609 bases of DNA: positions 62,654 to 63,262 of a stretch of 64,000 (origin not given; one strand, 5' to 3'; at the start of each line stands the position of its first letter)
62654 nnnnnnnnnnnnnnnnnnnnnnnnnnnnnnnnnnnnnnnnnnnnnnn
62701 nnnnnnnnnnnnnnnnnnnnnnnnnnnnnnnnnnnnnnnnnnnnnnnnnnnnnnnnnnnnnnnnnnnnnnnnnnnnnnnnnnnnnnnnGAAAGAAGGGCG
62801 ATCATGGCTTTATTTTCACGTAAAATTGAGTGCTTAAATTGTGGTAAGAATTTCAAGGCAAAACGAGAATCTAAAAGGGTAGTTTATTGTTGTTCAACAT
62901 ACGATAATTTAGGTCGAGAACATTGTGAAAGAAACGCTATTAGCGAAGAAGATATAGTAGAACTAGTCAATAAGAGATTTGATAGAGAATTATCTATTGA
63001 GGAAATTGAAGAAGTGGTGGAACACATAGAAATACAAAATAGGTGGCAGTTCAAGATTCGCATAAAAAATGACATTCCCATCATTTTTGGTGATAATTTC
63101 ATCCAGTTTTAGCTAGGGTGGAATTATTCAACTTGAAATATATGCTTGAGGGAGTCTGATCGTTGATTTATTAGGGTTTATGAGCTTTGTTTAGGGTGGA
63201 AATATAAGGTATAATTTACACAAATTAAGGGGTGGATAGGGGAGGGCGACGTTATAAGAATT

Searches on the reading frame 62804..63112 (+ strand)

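Call 41: search_protein_families(library=pfam, proteins=[window:62804-63112:+], max_evalue=0.001)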
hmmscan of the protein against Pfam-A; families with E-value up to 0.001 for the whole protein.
window:62804-63112:+ (102 aa): 1 family
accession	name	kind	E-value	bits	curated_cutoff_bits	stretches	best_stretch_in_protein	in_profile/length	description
PF13408.12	Zn_ribbon_recom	-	7.2e-09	36.3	25.3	1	3-57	1-55/58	Recombinase zinc beta ribbon domain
